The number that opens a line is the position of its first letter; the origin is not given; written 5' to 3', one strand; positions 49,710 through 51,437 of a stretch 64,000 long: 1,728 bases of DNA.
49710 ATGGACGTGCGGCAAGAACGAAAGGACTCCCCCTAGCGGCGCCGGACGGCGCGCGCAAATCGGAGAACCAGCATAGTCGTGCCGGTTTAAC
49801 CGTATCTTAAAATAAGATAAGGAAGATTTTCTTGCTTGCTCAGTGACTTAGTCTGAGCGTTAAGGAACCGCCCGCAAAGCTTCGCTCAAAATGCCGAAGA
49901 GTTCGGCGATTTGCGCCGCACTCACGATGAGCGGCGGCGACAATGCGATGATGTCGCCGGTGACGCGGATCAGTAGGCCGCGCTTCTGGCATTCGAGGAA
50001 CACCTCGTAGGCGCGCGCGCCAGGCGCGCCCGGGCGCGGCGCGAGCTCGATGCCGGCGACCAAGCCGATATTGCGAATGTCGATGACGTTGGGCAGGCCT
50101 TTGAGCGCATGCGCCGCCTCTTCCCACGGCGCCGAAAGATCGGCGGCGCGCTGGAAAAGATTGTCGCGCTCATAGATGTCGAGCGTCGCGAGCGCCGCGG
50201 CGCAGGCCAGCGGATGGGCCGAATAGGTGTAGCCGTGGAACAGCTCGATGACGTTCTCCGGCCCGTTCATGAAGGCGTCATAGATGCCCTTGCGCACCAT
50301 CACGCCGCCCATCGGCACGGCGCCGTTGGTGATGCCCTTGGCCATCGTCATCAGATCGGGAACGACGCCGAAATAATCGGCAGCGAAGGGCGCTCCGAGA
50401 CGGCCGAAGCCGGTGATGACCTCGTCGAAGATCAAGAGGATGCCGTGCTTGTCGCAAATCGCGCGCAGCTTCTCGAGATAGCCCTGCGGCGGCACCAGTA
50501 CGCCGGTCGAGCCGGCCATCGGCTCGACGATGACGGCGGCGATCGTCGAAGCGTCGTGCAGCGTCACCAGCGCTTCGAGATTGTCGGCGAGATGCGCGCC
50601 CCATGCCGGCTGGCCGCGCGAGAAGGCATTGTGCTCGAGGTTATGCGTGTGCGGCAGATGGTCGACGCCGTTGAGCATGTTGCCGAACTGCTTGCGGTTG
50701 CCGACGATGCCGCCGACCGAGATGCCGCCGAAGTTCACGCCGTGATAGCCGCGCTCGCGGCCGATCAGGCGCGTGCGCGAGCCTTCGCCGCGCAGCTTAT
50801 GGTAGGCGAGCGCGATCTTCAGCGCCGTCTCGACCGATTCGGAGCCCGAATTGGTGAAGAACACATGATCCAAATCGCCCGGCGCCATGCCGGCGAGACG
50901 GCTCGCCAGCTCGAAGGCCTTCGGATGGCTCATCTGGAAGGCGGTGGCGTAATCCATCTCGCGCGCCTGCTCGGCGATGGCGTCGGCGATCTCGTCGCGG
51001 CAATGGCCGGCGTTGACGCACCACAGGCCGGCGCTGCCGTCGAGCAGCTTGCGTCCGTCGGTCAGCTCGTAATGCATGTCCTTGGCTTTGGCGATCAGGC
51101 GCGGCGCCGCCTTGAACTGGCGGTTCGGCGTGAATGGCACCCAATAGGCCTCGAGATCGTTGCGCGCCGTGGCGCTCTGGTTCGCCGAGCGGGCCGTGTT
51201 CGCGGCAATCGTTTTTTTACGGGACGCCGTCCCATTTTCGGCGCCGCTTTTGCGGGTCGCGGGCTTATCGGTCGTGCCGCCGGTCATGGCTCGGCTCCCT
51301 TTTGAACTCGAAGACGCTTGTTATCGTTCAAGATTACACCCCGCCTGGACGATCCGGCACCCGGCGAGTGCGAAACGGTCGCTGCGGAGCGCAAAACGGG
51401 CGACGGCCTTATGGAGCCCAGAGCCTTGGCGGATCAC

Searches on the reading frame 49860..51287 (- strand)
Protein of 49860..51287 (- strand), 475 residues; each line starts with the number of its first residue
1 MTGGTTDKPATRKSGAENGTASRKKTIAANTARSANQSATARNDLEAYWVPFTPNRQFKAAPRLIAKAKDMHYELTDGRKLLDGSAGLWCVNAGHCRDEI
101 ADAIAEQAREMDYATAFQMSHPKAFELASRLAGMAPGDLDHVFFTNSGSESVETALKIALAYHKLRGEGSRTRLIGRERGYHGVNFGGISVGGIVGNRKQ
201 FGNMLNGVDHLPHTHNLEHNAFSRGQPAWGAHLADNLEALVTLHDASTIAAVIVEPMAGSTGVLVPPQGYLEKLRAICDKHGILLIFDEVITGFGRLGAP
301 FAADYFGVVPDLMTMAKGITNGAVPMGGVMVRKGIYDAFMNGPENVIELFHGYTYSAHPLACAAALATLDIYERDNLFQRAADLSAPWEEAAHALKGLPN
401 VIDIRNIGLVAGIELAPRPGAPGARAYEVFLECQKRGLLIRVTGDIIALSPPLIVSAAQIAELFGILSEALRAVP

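Call 46: search_protein_families(library=pfam, proteins=[window:49860-51287:-])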
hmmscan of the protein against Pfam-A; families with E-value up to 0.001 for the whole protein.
window:49860-51287:- (475 aa): 1 family
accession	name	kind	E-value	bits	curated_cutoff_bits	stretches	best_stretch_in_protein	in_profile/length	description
PF00202.27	Aminotran_3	-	2.4e-93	313.4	30.5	1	61-471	9-403/403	Aminotransferase class-III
